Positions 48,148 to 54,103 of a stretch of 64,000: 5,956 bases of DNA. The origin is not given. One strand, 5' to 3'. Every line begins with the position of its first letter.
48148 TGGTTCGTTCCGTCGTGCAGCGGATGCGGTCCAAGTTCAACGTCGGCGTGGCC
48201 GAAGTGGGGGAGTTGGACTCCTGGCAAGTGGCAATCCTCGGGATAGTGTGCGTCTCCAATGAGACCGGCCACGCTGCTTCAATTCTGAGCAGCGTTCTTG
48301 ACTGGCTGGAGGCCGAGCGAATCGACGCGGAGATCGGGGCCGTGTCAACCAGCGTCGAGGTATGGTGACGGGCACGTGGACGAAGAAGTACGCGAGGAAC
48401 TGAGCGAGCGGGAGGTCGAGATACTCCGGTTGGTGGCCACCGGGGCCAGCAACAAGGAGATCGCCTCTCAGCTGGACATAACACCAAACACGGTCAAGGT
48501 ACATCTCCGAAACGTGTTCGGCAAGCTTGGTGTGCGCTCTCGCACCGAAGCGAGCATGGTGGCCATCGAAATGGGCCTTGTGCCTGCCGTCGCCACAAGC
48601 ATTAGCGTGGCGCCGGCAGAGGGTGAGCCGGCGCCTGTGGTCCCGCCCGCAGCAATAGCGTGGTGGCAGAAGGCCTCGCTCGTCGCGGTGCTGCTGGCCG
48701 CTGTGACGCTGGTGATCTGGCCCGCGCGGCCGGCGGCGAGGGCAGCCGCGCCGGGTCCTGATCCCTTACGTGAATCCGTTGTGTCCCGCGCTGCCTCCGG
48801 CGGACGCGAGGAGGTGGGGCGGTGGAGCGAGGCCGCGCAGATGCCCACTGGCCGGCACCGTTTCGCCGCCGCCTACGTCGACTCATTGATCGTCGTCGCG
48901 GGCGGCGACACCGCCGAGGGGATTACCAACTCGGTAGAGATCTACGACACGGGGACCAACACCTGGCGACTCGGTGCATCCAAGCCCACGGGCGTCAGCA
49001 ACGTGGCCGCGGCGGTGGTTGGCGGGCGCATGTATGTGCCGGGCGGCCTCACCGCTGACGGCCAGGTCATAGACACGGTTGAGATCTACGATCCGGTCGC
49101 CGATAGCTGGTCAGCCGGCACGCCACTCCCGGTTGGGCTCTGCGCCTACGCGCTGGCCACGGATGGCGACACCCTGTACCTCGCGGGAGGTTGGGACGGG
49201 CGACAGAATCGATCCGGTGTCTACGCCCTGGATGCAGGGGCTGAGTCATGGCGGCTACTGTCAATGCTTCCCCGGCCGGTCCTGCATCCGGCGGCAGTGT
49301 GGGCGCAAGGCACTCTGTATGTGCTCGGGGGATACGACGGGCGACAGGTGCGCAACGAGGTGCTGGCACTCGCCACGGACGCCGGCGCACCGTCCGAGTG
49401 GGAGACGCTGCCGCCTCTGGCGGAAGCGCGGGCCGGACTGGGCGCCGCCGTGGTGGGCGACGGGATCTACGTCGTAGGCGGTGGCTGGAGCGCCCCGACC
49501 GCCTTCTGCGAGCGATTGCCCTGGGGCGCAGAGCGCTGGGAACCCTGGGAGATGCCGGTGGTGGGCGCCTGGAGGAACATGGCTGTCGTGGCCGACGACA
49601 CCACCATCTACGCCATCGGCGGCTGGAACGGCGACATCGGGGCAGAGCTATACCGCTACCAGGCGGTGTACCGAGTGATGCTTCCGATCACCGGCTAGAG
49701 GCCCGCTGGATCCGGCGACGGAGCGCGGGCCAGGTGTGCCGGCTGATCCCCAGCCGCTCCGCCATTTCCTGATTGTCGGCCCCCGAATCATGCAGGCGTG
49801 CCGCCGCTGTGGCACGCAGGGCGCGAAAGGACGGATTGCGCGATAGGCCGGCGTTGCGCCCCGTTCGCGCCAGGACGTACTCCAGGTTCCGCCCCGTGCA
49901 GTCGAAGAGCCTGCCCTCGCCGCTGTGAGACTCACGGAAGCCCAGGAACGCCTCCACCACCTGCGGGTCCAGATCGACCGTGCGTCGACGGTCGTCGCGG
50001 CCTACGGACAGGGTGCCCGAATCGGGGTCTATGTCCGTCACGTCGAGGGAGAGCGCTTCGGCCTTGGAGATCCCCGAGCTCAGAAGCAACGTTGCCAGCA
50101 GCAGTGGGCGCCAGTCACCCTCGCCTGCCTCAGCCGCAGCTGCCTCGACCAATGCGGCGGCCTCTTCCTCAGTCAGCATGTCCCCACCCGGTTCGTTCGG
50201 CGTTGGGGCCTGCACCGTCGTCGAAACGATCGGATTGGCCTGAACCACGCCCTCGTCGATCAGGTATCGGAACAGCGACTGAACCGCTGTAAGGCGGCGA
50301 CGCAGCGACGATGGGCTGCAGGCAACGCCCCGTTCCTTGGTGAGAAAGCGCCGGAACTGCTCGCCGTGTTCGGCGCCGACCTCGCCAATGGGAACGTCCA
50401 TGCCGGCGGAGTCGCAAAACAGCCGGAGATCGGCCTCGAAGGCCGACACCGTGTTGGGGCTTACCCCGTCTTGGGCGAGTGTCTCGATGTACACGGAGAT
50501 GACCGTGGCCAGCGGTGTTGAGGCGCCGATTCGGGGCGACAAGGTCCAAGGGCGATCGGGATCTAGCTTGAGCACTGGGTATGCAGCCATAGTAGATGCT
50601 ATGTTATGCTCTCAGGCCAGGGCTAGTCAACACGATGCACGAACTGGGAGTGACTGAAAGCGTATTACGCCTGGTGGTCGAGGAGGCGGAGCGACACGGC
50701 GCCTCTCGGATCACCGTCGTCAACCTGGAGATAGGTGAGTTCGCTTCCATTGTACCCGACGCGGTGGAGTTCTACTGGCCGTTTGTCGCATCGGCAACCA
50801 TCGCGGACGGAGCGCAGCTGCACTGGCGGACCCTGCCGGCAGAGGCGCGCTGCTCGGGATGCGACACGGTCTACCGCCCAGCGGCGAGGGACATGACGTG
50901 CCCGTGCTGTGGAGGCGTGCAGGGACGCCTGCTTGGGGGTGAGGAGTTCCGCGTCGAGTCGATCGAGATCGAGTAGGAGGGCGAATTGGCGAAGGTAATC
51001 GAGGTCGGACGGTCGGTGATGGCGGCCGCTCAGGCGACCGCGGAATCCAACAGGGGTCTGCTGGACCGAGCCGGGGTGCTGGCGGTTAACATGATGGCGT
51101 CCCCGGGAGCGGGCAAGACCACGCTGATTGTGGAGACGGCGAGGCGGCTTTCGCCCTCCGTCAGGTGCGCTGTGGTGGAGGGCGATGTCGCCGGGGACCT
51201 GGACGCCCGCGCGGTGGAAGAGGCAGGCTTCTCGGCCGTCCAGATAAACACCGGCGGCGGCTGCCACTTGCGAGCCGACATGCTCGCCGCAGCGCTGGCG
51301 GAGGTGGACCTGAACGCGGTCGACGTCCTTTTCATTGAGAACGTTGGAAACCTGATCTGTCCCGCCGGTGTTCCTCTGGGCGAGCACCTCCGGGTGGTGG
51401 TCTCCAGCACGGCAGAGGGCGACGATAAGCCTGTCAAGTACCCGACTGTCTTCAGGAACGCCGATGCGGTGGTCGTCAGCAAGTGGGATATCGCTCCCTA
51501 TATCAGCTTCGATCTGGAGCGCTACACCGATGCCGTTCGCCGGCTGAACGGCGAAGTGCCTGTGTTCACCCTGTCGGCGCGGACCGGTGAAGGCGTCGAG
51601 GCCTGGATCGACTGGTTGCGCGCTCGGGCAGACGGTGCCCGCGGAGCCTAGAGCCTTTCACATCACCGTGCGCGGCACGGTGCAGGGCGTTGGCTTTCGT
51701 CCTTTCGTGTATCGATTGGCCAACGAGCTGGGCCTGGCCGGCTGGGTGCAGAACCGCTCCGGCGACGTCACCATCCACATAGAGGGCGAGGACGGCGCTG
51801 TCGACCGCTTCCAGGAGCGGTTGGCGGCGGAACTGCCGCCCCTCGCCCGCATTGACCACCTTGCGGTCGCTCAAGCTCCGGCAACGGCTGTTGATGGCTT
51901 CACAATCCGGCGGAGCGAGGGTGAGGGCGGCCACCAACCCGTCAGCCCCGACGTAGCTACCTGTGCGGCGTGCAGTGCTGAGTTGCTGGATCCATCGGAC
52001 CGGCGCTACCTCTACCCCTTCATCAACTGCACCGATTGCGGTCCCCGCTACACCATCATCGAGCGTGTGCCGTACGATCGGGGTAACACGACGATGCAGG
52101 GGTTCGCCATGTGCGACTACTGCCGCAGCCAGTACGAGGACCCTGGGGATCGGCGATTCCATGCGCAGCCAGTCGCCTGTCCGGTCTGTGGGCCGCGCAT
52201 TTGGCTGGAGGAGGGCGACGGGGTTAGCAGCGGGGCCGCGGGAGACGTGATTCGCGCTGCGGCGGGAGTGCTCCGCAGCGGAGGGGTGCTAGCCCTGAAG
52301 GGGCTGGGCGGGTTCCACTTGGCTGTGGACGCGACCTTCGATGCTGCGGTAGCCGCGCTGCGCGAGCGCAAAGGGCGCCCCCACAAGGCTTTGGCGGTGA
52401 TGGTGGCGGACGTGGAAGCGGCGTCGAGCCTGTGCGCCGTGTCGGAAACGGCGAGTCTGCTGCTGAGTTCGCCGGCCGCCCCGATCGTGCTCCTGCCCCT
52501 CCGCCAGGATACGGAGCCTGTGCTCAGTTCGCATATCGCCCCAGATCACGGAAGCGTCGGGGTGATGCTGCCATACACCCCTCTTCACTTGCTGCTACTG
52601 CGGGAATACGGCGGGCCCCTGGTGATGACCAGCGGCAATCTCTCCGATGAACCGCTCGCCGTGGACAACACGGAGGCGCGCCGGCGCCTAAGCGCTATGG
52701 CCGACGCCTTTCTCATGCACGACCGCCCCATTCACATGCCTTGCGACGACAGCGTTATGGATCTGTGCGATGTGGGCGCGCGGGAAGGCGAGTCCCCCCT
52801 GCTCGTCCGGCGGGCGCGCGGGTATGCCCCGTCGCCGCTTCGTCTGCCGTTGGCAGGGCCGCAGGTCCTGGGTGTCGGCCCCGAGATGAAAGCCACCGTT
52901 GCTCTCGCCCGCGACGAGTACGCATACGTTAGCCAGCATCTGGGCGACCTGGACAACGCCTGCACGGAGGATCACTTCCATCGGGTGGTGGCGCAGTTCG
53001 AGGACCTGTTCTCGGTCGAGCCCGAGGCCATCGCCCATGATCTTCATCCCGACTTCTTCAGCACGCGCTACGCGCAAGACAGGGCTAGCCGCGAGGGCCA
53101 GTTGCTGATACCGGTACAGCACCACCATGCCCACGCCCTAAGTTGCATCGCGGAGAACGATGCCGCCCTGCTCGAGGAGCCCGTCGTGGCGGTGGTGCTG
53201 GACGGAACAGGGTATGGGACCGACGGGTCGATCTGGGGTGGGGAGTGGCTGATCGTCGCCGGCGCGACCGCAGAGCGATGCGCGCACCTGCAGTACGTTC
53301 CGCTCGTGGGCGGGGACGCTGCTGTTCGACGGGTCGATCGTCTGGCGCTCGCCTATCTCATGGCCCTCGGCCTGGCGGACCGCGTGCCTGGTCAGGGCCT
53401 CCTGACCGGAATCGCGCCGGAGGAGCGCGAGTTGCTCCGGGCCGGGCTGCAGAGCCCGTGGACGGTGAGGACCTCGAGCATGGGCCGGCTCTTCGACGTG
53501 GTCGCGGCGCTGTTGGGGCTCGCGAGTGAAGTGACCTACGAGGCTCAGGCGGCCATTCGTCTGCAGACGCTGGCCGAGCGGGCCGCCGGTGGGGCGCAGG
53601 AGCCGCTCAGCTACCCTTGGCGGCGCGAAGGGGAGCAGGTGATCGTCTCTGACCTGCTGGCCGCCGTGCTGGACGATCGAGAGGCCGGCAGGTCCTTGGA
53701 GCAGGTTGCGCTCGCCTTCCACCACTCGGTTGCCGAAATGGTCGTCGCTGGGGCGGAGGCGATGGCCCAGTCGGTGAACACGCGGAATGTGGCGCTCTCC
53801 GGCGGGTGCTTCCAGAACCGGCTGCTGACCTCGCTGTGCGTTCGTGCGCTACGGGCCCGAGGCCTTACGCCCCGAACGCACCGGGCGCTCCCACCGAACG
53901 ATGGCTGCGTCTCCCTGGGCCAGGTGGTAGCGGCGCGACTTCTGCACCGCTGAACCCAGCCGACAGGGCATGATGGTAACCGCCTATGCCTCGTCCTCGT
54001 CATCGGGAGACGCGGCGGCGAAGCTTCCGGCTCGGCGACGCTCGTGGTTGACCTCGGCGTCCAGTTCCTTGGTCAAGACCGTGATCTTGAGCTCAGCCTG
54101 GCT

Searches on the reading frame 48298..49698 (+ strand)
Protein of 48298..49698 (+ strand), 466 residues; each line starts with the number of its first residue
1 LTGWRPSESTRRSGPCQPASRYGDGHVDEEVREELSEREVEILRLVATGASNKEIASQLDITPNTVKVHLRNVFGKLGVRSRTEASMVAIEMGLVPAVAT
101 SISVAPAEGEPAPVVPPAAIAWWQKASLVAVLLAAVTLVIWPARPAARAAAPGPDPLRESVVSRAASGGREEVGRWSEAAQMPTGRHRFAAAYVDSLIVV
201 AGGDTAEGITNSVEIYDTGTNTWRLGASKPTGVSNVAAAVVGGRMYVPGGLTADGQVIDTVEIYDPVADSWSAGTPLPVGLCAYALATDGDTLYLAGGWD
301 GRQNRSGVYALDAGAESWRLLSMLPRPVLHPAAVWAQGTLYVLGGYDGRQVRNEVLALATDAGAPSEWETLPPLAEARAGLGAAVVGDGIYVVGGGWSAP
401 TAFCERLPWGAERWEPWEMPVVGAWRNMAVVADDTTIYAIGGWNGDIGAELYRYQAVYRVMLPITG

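Call 14: search_protein_families(library=pfam, proteins=[window:48298-49698:+], max_evalue=0.00001)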
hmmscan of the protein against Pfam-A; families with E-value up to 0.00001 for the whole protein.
window:48298-49698:+ (466 aa): 12 families
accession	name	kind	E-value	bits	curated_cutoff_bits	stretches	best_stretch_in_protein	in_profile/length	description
PF01344.31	Kelch_1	-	5.3e-40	135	20.1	2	186-229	2-45/46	Kelch motif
PF24681.1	Kelch_KLHDC2_KLHL20_DRC7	-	1.7e-25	90.1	50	2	285-398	57-174/221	KLHDC2/KLHL20/DRC7 Kelch-repeats domain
PF00196.25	GerE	-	6.4e-22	77.4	23.5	1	34-89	2-57/57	Bacterial regulatory proteins, luxR family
PF13964.12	Kelch_6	-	1.4e-21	76.1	25.3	0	186-232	2-49/50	Kelch motif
PF25210.1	Kelch_FKB95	-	1.3e-20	74.6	70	1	190-273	37-122/268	FKB95, Kelch-repeats domain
PF24981.1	Beta-prop_ATRN-LZTR1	-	6.9e-13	48.9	50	1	178-395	32-279/289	Attractin/LZTR1 beta-propeller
PF07646.21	Kelch_2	-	1.3e-12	47.4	21.3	0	185-229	1-47/48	Kelch motif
PF24996.1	NANM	-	6.5e-11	42.1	45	0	191-299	13-125/350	N-acetylneuraminate epimerase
PF13854.13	Kelch_HCF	-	6.8e-11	42.5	113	1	179-271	11-103/345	Host cell factor, Kelch-repeats domain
PF13418.12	Kelch_4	-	2.5e-10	40.5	21.6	0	189-231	5-49/49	Galactose oxidase, central domain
PF13415.12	Kelch_3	-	3.3e-10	40.3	22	0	198-240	4-47/48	Galactose oxidase, central domain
PF08281.18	Sigma70_r4_2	-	3.8e-06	26.9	25.7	1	33-71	9-48/54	Sigma-70, region 4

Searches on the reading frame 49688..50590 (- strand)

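Call 14: search_protein_families(library=pfam, proteins=[window:49688-50590:-], max_evalue=0.00001)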
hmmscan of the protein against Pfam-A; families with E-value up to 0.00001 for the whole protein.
window:49688-50590:- (300 aa): 2 families
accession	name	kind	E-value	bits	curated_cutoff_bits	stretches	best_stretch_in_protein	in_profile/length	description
PF00589.27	Phage_integrase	-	8.4e-10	39.1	27.1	1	138-281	2-155/172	Phage integrase family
PF02899.23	Phage_int_SAM_1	-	1.1e-08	35.7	22.3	1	34-114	4-83/83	Phage integrase, N-terminal SAM-like domain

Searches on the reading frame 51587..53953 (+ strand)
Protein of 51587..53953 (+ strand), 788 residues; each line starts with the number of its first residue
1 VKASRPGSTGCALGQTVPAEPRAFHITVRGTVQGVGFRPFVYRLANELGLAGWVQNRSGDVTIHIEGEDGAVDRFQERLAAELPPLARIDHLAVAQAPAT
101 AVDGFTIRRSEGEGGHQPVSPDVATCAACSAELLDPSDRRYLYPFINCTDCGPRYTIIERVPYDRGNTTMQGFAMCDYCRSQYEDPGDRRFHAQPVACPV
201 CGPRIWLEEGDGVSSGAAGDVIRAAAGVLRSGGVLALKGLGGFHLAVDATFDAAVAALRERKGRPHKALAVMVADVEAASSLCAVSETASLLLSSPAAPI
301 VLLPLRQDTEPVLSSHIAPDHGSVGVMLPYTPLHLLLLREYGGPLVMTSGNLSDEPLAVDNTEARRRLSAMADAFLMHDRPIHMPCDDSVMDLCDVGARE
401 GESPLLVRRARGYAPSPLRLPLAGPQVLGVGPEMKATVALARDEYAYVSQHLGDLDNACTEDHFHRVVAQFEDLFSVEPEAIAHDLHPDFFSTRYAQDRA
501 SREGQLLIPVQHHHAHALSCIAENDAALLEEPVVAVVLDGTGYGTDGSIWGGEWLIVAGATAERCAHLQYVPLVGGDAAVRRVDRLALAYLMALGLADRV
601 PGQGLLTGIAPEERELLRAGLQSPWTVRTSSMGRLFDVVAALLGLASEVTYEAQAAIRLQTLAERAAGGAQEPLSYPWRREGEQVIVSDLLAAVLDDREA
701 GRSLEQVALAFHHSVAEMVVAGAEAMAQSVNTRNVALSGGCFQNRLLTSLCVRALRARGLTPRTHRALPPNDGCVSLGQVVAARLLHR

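Call 14: search_protein_families(library=pfam, proteins=[window:51587-53953:+], max_evalue=0.00001)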
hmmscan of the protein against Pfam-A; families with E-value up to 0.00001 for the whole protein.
window:51587-53953:+ (788 aa): 6 families
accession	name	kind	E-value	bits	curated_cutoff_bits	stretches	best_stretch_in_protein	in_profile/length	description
PF22521.2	HypF_C_2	-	1.9e-71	241.1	27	1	536-779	2-241/241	Carbamoyltransferase, Kae1-like Domain, second subdomain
PF01300.24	Sua5_yciO_yrdC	-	3.8e-42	144.2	25.1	1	228-395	2-169/178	Telomere recombination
PF07503.17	zf-HYPF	-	2.4e-32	110.9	23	2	125-158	1-34/34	HypF finger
PF17788.7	HypF_C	-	2e-31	109.1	23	1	425-523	4-99/99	HypF Kae1-like domain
PF00708.24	Acylphosphatase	-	7.1e-23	81.2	22.5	1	25-107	2-85/85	Acylphosphatase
PF00814.31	TsaD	-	2.2e-06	28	24.8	0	630-749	135-235/264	tRNA N6-adenosine threonylcarbamoyltransferase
